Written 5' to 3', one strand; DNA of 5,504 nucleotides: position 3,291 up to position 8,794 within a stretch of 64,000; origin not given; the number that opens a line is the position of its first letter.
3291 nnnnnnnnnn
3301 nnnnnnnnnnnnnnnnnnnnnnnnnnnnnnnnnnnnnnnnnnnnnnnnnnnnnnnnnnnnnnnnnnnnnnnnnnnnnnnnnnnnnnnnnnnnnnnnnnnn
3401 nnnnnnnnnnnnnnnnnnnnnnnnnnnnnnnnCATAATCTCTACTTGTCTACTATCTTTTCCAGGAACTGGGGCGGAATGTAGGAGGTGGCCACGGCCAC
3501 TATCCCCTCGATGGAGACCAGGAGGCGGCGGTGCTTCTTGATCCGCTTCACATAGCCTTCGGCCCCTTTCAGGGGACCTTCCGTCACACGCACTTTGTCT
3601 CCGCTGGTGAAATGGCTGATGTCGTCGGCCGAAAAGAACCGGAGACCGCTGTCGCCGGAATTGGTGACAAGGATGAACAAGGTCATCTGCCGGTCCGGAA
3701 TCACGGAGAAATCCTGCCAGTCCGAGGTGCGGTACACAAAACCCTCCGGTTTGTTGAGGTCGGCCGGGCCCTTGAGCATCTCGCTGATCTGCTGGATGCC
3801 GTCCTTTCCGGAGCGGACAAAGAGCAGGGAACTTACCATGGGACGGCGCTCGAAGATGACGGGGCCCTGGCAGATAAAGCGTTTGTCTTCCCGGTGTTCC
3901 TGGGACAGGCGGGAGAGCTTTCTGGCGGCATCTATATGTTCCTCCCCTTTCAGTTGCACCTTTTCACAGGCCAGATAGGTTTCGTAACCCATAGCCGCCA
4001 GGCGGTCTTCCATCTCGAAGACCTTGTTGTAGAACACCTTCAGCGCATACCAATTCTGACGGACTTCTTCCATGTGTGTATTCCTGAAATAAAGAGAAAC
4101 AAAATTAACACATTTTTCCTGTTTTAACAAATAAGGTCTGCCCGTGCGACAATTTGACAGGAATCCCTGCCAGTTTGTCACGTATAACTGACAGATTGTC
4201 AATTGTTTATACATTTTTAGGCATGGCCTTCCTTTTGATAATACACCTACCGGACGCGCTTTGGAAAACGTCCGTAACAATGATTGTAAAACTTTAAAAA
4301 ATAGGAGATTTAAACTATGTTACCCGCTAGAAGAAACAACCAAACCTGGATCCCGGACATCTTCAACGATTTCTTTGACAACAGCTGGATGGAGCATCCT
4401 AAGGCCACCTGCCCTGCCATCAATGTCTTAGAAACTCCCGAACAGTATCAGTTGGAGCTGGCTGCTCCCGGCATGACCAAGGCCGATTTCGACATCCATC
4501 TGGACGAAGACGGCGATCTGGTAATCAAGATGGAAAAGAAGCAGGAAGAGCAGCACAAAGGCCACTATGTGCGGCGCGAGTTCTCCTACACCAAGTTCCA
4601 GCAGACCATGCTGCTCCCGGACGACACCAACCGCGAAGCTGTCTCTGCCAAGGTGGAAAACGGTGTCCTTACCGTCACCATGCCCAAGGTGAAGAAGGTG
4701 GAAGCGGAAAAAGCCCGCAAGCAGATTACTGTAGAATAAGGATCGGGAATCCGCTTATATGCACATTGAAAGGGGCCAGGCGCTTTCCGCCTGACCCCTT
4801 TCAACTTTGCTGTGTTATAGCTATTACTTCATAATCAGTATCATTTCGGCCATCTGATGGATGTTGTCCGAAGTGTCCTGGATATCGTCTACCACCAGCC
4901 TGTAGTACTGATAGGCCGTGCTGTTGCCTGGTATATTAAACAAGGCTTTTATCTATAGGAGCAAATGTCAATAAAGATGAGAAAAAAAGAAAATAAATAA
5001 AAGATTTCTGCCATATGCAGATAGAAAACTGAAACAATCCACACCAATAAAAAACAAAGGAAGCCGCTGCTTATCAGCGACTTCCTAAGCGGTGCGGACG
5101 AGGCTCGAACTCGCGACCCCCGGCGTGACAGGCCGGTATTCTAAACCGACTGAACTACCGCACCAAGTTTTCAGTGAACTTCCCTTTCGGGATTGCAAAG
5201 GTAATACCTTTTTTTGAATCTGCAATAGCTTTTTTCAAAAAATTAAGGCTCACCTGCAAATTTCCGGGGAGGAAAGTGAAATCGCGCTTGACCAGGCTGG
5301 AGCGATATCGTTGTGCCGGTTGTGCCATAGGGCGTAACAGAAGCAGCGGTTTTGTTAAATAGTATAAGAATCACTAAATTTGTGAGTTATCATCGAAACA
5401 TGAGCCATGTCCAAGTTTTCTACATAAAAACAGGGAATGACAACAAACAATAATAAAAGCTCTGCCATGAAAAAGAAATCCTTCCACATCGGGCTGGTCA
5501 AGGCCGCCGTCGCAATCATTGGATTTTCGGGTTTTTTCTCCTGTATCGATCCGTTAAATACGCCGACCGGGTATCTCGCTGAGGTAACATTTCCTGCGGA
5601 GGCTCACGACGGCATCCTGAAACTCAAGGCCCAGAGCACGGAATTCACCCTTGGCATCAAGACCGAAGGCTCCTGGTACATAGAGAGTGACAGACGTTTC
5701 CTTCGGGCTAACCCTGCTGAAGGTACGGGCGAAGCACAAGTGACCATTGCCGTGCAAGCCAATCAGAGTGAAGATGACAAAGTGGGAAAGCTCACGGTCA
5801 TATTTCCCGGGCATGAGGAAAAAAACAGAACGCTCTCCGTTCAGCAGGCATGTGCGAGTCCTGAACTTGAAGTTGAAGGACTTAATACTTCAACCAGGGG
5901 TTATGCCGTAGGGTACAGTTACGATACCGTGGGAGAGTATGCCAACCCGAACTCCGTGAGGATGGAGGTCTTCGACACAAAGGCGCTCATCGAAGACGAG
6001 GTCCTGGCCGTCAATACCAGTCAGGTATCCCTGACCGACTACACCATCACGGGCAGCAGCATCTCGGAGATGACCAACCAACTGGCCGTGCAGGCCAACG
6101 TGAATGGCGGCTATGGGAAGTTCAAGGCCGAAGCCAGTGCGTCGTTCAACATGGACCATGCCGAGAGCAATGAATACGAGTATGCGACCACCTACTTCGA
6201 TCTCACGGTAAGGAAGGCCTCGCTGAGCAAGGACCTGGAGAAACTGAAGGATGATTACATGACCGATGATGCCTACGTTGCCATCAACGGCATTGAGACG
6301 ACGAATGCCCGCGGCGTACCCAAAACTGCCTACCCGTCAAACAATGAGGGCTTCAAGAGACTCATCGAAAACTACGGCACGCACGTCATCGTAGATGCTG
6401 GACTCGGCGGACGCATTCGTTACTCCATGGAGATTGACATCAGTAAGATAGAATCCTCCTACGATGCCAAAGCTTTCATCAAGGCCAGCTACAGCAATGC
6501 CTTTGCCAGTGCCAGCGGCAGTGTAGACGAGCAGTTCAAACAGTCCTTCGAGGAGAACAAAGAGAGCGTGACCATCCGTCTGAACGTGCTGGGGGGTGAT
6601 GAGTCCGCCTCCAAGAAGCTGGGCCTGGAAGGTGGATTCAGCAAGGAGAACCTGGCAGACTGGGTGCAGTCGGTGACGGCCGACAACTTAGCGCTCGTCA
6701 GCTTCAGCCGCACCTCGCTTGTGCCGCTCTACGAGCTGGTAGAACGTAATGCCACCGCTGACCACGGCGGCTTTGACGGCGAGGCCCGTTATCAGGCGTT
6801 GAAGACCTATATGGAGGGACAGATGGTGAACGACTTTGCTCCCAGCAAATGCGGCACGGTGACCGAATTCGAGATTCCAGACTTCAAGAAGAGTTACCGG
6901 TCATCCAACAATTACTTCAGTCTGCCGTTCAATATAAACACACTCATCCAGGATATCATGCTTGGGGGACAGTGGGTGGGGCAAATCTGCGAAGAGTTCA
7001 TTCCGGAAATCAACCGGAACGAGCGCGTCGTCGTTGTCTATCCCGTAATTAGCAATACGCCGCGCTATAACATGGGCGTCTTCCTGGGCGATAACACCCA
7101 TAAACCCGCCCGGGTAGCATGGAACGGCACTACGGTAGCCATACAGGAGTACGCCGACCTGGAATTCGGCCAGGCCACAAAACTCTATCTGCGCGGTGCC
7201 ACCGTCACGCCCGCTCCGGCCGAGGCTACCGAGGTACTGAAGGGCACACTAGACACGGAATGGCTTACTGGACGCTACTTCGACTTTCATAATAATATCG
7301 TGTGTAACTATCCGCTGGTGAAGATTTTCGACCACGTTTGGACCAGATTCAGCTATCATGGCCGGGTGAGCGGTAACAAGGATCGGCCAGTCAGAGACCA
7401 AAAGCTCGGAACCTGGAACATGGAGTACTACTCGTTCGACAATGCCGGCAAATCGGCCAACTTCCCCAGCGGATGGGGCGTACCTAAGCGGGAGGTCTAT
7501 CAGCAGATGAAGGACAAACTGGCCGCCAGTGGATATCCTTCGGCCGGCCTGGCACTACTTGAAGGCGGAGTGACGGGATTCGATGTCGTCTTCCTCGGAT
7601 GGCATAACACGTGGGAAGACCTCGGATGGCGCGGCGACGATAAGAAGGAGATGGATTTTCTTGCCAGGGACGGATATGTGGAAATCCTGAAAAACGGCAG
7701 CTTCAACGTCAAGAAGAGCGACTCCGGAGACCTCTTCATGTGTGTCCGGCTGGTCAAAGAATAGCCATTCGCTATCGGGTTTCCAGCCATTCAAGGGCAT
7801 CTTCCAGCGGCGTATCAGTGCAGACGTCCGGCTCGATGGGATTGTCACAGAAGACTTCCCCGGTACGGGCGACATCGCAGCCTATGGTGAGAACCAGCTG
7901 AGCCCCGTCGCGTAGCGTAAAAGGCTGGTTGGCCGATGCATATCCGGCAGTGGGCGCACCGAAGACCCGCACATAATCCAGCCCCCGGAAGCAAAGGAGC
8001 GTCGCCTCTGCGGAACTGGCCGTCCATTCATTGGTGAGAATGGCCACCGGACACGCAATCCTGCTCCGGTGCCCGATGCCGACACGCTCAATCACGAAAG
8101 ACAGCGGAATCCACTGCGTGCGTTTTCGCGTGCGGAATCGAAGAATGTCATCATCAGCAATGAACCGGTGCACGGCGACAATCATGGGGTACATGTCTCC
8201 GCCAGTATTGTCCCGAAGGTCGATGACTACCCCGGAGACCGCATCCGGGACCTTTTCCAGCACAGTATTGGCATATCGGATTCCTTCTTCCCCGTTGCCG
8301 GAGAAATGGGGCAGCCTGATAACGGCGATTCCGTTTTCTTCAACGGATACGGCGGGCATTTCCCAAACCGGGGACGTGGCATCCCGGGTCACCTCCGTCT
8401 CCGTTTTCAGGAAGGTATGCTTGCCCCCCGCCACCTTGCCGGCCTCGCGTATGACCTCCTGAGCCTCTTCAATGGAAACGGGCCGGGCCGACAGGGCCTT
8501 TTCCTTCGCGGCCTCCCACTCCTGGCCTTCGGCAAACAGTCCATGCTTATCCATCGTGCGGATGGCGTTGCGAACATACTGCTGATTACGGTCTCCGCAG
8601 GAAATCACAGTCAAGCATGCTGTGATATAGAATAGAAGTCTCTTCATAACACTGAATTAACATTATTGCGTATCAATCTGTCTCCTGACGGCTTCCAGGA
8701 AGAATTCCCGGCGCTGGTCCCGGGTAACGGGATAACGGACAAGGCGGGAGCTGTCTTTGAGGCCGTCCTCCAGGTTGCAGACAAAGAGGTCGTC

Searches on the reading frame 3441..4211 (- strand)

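Call 82: search_protein_families(library=pfam, proteins=[window:3441-4211:-], max_evalue=0.001)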
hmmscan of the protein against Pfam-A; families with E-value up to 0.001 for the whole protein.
window:3441-4211:- (256 aa): 1 family
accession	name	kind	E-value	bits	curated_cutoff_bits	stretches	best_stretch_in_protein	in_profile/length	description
PF00467.35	KOW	-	0.00012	22.2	22.3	1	204-232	2-29/32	KOW motif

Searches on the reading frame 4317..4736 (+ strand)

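Call 82: search_protein_families(library=pfam, proteins=[window:4317-4736:+], max_evalue=0.001)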
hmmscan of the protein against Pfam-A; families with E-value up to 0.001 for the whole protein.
window:4317-4736:+ (140 aa): 2 families
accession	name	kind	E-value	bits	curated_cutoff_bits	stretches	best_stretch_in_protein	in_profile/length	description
PF00011.27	HSP20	-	2.8e-21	76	20.8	1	38-139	3-101/102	Hsp20/alpha crystallin family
PF17886.7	ArsA_HSP20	-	6.2e-08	32.5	22.5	1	43-122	3-63/63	HSP20-like domain found in ArsA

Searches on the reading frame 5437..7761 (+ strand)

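Call 82: search_protein_families(library=pfam, proteins=[window:5437-7761:+], max_evalue=0.001)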
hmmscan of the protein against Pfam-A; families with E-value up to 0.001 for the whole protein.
window:5437-7761:+ (775 aa): 3 families
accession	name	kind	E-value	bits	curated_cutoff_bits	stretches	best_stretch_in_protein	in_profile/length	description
PF01823.24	MACPF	-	7.1e-19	69.2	21.5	1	291-439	53-201/214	MAC/Perforin domain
PF19190.6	BACON_2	-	2e-06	28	25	1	64-139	15-93/94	Viral BACON domain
PF13004.13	BACON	-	0.00031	21.1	25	1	79-138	2-61/61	Putative binding domain, N-terminal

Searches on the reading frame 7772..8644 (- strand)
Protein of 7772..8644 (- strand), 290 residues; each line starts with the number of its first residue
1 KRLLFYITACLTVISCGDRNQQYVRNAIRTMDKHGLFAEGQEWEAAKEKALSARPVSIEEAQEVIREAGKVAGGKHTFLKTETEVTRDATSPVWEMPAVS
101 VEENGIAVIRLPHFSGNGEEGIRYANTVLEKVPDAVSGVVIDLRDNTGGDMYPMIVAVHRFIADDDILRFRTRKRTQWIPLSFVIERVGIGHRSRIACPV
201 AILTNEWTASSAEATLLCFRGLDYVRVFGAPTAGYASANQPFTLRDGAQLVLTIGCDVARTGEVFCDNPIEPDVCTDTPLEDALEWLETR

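Call 82: search_protein_families(library=pfam, proteins=[window:7772-8644:-], max_evalue=0.001)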
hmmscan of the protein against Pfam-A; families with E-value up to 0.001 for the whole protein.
window:7772-8644:- (290 aa): 1 family
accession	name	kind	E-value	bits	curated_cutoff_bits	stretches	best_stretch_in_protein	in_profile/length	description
PF03572.23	Peptidase_S41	-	1.1e-23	84.1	24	1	106-274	2-163/165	Peptidase family S41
